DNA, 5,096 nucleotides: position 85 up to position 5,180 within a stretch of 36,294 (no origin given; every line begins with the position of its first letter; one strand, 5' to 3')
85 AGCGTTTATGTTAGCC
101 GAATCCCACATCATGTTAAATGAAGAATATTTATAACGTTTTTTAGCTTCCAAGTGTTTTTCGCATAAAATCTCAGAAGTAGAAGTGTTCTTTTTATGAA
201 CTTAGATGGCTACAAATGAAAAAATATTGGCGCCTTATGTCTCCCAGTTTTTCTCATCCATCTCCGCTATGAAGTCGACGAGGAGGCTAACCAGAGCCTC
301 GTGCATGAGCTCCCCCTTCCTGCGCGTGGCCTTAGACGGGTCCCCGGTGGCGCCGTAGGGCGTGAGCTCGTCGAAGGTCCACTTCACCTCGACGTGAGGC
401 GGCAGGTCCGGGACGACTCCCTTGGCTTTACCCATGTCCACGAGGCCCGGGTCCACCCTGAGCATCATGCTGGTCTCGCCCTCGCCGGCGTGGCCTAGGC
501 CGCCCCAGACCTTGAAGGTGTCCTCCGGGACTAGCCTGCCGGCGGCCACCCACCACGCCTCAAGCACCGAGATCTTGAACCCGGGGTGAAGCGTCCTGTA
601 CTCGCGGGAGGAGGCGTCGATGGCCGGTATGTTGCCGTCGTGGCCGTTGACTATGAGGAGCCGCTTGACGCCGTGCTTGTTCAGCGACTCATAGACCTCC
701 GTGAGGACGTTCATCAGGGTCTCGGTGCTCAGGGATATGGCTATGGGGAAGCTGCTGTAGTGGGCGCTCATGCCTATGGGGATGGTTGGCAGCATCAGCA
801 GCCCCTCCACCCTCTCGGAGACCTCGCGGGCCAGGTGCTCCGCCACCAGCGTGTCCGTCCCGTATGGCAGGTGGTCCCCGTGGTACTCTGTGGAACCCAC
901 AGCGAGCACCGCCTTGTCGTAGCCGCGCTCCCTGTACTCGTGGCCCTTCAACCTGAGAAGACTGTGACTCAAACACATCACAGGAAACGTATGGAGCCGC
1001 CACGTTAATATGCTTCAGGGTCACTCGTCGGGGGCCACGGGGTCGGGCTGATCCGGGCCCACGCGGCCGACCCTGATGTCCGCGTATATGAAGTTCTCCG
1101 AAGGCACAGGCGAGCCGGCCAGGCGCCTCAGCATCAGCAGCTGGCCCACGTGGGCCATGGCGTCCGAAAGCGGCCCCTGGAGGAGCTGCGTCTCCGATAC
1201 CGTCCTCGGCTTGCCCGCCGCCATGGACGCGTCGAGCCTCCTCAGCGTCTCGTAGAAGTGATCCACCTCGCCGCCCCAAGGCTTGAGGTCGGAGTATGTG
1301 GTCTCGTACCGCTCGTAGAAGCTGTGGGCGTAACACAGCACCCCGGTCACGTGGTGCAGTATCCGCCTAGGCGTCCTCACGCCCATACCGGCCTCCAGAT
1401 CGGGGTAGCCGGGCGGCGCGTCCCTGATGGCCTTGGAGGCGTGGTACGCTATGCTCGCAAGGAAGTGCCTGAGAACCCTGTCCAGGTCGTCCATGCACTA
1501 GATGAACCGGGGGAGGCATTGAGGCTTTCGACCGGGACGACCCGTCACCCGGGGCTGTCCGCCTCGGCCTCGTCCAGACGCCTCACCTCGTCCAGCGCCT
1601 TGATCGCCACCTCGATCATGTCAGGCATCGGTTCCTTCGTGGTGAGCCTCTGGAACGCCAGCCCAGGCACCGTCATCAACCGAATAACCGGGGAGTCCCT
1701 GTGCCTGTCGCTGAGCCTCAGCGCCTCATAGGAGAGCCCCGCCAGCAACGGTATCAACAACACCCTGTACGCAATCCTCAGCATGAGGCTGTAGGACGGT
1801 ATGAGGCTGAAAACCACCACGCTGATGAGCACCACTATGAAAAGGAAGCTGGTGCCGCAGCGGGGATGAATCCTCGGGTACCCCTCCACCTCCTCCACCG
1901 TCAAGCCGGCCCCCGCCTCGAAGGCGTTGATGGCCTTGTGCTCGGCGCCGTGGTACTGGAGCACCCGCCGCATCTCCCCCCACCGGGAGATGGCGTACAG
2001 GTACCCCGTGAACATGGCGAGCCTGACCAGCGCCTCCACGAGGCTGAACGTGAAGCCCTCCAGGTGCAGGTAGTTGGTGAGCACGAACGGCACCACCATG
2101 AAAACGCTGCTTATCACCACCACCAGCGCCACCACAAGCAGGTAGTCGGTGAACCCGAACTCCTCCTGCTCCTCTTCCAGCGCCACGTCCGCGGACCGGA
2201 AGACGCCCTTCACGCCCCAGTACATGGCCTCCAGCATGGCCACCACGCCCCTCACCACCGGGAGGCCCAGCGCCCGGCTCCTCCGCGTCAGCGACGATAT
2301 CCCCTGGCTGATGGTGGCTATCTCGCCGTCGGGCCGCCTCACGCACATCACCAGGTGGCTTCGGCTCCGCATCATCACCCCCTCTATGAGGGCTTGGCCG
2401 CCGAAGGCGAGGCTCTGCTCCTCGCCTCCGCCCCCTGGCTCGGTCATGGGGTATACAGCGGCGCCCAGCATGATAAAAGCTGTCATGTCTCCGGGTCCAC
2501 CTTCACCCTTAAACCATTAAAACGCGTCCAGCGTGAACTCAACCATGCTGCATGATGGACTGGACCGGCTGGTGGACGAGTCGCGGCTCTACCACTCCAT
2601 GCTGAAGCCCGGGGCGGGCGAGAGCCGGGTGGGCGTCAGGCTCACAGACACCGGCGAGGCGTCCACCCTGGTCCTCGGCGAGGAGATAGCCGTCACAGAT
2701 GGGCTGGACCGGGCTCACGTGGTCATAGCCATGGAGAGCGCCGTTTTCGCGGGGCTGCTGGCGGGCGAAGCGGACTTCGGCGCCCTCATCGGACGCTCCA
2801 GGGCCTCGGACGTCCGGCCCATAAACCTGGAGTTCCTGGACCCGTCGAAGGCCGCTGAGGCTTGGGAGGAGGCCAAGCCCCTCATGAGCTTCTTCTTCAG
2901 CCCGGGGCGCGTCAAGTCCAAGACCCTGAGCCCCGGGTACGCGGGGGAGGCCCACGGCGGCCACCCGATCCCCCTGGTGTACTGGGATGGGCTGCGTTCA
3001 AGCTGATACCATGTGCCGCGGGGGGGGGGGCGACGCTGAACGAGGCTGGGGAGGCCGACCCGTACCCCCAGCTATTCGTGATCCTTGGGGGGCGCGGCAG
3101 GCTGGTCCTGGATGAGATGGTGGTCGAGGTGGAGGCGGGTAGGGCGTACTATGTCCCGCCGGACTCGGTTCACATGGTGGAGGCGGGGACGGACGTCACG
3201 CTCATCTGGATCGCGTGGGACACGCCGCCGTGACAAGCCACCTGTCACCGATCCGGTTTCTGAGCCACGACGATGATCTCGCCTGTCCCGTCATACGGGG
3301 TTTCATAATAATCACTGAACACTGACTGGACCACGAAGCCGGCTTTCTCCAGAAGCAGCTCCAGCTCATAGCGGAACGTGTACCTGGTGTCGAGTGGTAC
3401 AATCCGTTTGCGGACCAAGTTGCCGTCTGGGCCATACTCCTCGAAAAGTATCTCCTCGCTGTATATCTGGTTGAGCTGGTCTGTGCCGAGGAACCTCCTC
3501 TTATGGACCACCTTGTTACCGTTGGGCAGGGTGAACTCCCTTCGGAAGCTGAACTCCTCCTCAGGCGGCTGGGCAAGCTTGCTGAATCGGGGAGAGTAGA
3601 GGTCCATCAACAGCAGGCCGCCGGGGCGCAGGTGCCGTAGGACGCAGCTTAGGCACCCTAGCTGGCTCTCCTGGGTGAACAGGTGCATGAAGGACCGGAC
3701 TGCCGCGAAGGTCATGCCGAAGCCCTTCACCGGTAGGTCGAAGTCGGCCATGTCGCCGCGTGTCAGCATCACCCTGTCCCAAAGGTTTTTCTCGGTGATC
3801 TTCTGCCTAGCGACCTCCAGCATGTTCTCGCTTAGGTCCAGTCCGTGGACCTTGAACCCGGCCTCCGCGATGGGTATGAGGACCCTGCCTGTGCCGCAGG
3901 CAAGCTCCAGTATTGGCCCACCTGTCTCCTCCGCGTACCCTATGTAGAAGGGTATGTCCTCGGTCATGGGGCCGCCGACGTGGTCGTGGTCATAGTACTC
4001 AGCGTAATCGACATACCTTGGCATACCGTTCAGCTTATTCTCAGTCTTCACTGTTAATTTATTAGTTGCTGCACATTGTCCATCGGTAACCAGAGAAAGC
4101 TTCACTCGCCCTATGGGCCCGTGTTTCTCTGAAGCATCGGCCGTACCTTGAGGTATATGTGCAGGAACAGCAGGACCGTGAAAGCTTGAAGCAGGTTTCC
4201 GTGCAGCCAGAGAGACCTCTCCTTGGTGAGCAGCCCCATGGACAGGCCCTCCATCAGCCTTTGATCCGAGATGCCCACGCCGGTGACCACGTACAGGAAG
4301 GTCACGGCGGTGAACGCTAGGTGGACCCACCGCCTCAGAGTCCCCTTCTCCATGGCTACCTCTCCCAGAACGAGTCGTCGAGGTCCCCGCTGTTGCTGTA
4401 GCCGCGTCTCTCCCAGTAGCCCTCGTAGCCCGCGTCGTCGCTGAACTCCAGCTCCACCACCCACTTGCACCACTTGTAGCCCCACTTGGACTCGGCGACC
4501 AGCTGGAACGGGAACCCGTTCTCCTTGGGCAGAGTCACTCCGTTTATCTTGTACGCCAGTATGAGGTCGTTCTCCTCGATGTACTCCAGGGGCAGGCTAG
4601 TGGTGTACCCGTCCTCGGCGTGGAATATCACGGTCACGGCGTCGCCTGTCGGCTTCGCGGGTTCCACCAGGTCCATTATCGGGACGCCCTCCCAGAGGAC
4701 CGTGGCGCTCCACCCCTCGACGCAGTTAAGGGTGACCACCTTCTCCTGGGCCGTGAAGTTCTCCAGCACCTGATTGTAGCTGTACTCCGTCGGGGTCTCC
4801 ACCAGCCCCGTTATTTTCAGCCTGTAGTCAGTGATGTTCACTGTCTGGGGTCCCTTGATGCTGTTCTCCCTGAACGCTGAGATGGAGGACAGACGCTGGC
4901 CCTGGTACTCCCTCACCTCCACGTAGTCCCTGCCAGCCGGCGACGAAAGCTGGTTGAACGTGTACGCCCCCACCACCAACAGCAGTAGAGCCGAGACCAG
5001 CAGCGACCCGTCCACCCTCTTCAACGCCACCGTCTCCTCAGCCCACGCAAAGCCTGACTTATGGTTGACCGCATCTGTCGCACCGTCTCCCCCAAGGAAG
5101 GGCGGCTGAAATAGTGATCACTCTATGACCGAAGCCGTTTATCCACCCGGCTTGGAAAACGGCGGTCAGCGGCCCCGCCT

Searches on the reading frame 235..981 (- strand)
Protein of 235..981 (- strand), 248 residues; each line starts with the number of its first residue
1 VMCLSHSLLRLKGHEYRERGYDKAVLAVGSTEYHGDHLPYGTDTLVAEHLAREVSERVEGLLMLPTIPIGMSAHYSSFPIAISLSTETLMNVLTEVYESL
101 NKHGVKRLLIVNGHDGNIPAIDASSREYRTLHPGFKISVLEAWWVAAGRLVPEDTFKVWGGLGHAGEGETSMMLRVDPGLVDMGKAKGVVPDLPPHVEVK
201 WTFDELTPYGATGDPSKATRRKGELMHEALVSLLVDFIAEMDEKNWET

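Call 17: search_protein_families(library=pfam, proteins=[window:235-981:-], max_evalue=0.001)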
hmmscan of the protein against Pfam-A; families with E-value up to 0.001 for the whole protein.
window:235-981:- (248 aa): 1 family
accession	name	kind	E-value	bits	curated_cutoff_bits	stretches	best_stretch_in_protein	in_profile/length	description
PF02633.19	Creatininase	-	4.6e-63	213.3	31.3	1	17-238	9-238/238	Creatinine amidohydrolase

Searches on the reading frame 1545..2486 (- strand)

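Call 17: search_protein_families(library=pfam, proteins=[window:1545-2486:-], max_evalue=0.001)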
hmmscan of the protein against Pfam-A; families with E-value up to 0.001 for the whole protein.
window:1545-2486:- (313 aa): 1 family
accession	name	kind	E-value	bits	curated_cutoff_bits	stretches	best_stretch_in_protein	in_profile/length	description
PF07136.16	DUF1385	-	5.2e-76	255.4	22.1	1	75-301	1-224/227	Protein of unknown function (DUF1385)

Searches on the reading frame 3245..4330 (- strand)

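Call 17: search_protein_families(library=pfam, proteins=[window:3245-4330:-], max_evalue=0.001)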
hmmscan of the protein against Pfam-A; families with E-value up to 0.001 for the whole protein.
window:3245-4330:- (361 aa): 7 families
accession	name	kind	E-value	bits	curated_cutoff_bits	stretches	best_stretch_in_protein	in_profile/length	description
PF13649.12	Methyltransf_25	-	1.5e-18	67.7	27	1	140-238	1-97/97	Methyltransferase domain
PF08241.18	Methyltransf_11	-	3.1e-13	50.6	21.2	1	141-241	1-94/95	Methyltransferase domain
PF13847.12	Methyltransf_31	-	2.1e-12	47.4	27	1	137-246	4-113/145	Methyltransferase domain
PF08242.18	Methyltransf_12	-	3e-12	47.5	30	1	141-240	1-98/98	Methyltransferase domain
PF13489.12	Methyltransf_23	-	7.9e-10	39.1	27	1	129-249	16-123/164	Methyltransferase domain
PF01209.24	Ubie_methyltran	-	5.6e-07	29.6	20.1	1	134-242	45-151/233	ubiE/COQ5 methyltransferase family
PF02353.26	CMAS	-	1.8e-05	24.6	27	1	136-271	62-193/273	Mycolic acid cyclopropane synthetase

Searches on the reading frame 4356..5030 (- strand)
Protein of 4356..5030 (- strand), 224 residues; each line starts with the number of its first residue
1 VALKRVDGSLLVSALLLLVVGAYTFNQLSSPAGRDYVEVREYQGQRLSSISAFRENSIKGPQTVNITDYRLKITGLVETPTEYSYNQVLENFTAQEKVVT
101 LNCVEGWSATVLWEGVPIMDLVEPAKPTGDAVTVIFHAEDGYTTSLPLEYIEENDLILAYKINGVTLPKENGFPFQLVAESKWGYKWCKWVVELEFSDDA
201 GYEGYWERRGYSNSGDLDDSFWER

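Call 17: search_protein_families(library=pfam, proteins=[window:4356-5030:-], max_evalue=0.001)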
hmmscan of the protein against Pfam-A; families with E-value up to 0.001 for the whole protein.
window:4356-5030:- (224 aa): 1 family
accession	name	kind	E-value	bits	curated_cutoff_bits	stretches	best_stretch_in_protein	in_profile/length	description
PF00174.25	Oxidored_molyb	-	1.1e-34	119.8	24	1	63-206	6-169/169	Oxidoreductase molybdopterin binding domain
